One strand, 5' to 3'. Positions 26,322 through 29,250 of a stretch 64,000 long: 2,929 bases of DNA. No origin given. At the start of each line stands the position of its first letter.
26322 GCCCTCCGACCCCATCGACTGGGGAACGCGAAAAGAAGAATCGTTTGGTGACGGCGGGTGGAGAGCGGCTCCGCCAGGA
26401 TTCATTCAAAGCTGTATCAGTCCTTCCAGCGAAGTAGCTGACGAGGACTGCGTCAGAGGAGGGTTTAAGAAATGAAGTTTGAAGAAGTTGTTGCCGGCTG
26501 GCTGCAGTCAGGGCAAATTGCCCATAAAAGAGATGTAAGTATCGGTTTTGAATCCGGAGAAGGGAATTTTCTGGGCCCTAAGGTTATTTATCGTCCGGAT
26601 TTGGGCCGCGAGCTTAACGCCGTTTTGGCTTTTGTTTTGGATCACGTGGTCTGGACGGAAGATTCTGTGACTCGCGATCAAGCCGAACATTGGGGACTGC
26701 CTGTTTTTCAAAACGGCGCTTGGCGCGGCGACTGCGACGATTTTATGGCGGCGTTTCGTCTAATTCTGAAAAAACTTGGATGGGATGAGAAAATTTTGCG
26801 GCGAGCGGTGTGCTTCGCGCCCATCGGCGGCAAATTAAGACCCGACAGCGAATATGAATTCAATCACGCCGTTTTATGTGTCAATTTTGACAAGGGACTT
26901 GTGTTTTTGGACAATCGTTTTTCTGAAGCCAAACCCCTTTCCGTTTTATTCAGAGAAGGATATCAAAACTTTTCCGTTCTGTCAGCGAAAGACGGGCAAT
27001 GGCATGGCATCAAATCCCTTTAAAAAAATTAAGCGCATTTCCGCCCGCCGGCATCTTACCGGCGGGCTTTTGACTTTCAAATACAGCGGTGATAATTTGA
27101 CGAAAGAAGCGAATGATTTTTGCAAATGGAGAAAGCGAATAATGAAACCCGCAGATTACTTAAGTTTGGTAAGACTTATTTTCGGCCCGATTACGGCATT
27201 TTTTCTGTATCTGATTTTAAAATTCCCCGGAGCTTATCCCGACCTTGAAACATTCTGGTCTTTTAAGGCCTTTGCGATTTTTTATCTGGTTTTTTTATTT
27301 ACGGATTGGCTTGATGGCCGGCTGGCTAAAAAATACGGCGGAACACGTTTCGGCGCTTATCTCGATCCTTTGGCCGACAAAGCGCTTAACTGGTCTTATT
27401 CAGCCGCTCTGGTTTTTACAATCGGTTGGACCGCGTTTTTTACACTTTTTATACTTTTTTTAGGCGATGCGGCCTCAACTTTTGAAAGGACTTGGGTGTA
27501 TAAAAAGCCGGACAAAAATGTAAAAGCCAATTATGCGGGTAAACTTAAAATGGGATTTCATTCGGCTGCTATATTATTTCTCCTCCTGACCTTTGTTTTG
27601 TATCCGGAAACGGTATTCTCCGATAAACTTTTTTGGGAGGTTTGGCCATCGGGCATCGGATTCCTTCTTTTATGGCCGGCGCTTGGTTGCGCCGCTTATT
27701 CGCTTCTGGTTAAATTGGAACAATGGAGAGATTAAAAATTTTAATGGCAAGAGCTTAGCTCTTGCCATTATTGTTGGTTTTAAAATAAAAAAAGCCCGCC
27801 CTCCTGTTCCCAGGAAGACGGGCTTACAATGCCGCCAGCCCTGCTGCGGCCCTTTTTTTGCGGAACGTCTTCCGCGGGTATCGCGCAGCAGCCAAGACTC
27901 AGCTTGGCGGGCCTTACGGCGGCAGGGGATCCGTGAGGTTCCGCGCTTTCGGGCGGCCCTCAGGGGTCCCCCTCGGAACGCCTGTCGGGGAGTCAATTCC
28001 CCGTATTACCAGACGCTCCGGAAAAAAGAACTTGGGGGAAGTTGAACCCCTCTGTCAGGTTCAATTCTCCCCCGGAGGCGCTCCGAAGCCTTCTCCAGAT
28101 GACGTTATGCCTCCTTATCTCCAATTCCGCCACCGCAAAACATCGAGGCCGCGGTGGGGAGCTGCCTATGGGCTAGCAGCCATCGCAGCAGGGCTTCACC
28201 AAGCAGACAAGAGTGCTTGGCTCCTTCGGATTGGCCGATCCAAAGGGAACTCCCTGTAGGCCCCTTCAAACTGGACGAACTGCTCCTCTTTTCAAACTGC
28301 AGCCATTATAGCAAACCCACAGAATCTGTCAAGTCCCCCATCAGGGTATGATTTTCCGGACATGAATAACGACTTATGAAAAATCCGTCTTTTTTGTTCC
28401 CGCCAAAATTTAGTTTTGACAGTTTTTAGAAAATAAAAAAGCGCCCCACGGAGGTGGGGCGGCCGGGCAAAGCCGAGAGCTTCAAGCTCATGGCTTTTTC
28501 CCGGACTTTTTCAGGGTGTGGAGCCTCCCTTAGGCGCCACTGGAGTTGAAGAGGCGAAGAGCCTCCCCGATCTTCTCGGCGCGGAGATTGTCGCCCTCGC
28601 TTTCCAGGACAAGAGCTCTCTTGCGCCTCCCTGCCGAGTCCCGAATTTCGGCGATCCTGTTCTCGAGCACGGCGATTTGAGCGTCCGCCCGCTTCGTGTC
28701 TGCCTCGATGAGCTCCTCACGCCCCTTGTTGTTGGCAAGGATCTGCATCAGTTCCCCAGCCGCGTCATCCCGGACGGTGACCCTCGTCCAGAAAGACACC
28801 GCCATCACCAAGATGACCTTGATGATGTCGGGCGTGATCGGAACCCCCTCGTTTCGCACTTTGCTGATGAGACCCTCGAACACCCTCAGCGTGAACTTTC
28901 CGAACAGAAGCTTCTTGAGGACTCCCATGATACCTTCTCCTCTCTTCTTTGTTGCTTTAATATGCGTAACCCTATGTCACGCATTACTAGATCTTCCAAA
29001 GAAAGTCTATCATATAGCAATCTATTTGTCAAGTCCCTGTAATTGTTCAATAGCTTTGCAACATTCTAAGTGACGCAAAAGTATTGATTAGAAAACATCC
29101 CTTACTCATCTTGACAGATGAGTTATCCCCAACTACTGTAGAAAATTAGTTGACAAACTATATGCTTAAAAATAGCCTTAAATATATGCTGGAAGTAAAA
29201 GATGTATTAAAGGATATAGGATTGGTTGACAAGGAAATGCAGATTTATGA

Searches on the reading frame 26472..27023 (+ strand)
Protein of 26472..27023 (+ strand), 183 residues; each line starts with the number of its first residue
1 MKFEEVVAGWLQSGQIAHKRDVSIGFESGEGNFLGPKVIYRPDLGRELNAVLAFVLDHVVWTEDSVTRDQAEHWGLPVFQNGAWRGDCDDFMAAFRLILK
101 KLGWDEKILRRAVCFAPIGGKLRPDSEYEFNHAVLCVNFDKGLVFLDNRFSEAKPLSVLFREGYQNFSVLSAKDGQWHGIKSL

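Call 56: search_protein_families(library=pfam, proteins=[window:26472-27023:+], max_evalue=0.01)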
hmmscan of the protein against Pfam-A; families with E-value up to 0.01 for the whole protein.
window:26472-27023:+ (183 aa): 1 family
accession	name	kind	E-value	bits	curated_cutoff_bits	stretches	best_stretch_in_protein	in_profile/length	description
PF06035.17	Peptidase_C93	-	1.1e-08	35.5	27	1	43-156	37-135/162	Bacterial transglutaminase-like cysteine proteinase BTLCP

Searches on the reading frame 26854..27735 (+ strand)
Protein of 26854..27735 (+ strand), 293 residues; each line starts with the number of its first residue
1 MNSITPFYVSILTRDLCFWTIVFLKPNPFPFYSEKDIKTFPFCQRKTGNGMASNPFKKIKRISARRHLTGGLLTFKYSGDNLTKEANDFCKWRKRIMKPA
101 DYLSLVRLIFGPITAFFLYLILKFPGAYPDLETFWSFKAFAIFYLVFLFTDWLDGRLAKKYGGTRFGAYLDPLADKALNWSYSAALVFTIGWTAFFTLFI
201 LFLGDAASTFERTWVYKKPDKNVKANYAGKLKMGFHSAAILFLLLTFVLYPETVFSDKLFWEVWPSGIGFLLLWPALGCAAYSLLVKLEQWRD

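Call 56: search_protein_families(library=pfam, proteins=[window:26854-27735:+], max_evalue=0.01)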
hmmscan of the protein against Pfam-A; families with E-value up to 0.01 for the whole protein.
window:26854-27735:+ (293 aa): 1 family
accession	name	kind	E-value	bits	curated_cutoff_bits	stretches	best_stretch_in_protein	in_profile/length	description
PF01066.26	CDP-OH_P_transf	-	2.6e-20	73.8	22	1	100-255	4-138/152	CDP-alcohol phosphatidyltransferase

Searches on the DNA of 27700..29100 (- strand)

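Call 7: search_rna_families(source=window, start=27700, end=29100, threshold=evalue, max_evalue=10, show_alignments=2)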
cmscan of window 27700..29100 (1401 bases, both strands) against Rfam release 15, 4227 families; matches with E-value up to 10: 19.
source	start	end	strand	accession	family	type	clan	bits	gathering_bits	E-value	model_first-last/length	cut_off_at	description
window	27743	27823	+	RF02822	Srn266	Gene; sRNA;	-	25.7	63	0.16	1-112/112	no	Streptococcus RNA 266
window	27719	27860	+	RF02319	TtnuHACA12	Gene; snRNA; snoRNA; HACA-box;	-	23.4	80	1.3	1-131/131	no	Tetrahymena snoRNA TtnuHACA12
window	27700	27844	-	RF02583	Teg23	Gene; sRNA;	-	22.7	166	0.0076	1-341/433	3'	S. aureus Teg23 small RNA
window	27741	27829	+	RF02450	ncr1175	Gene; sRNA;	-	22.7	60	0.23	1-110/110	no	Bacillus sRNA ncr1175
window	27782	27868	-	RF02371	PyrG_leader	Cis-reg; leader;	-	20.8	65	7.4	1-78/78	no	PyrG leader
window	27700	27778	+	RF02055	STnc380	Gene; sRNA;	-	20.3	60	0.35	12-108/108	5'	Enterobacterial sRNA STnc380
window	27703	27771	+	RF02607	AbsR25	Gene; sRNA;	-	19.7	47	1.4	1-164/164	no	Acinetobacter sRNA 25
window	27841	27943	+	RF02128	GNAS-AS1_2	Gene; lncRNA;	-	18.8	47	2.8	1-118/118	no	GNAS antisense RNA 1 conserved region 2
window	27785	27864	-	RF02837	anti-hemB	Gene; sRNA;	-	18.3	49.5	0.22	1-81/81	no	Burkholderia RNA 7 (anti-hemB)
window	27785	27910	-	RF02230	sX11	Gene; sRNA;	-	18.3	70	1.1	1-138/138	no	Proteobacterial sRNA sX11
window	27987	28052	-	RF00780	MIR477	Gene; miRNA;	-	17.5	65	1.6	1-99/99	no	MIR477 microRNA precursor family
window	28479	28538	+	RF00921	mir-665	Gene; miRNA;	-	16.6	52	6.1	1-72/72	no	mir-665 microRNA precursor family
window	27816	27861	+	RF00489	ctRNA_p42d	Gene; antisense;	-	16.5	50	3.1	1-46/46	no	ctRNA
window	27889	27909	-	RF01047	HBV_epsilon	Cis-reg;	CL00104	16.4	45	7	24-44/61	no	HBV RNA encapsidation signal epsilon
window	27744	27806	-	RF02397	sau-5971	Gene; sRNA;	-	15.7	90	9.8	1-96/96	no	Staphylococcus sRNA sau-5971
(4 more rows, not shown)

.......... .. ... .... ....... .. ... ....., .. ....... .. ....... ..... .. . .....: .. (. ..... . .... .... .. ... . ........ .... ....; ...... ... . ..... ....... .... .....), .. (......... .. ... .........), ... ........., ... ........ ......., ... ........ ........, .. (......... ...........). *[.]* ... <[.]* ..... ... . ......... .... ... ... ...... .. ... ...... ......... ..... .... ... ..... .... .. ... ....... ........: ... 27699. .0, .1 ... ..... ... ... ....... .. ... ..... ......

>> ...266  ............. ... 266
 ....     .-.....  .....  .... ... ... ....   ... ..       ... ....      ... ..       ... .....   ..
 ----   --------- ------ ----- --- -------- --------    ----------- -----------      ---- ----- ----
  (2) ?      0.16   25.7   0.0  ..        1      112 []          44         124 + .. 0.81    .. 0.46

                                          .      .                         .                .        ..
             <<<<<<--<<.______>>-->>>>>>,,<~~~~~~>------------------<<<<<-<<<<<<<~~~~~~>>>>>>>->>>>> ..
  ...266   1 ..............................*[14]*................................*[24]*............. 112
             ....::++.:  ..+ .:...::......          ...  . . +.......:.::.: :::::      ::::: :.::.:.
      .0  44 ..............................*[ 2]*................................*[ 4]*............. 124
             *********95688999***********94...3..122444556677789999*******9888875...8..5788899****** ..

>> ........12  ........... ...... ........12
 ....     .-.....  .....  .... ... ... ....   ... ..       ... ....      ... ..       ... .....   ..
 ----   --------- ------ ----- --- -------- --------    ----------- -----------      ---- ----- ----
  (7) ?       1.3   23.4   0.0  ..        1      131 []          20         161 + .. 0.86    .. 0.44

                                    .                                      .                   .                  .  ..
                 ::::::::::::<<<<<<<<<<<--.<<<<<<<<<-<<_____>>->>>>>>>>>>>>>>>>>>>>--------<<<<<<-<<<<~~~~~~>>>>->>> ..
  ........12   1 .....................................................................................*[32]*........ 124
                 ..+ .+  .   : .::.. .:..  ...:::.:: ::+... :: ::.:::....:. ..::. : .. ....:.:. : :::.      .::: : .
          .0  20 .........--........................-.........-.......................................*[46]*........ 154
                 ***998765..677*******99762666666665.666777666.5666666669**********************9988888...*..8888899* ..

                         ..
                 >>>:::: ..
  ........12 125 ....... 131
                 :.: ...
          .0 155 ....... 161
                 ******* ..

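Call 72: build_rna_model(alignment_id=A4)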
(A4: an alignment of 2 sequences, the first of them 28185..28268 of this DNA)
Model R1 built from alignment A4 (2 sequences, 84 columns); structure: RNAalifold consensus.
model positions 84; base pairs 25; branch points 1; effective number of sequences 0.93; information 0.676 bits per position. Calibrated on 0.2 Mb of random sequence (short: E-values are rough).
structure used (alignment columns):
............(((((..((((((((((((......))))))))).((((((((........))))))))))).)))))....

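Call 73: search_with_rna_model(model_id=R1, sources=[L013, L016, L011, L012, L014, L015, window], max_evalue=10, filters=default)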
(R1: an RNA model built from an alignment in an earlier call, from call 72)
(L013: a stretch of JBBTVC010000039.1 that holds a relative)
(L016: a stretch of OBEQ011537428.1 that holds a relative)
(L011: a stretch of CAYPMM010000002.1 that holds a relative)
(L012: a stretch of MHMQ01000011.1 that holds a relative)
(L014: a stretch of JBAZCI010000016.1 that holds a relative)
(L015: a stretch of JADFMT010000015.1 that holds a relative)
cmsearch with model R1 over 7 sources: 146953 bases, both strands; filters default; matches with E-value up to 10: 2.
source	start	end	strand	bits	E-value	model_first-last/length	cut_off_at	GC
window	28185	28268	-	115.5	4e-22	1-84/84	no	0.58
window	28223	28246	+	14.8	0.87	23-46/84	no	0.58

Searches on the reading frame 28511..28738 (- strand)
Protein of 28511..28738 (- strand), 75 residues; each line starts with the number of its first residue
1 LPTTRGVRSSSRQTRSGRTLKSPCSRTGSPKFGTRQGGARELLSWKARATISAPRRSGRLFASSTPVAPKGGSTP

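Call 53: search_protein_families(library=pfam, proteins=[window:28511-28738:-], max_evalue=1)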
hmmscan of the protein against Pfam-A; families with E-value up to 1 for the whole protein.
window:28511-28738:- (75 aa): 0 families
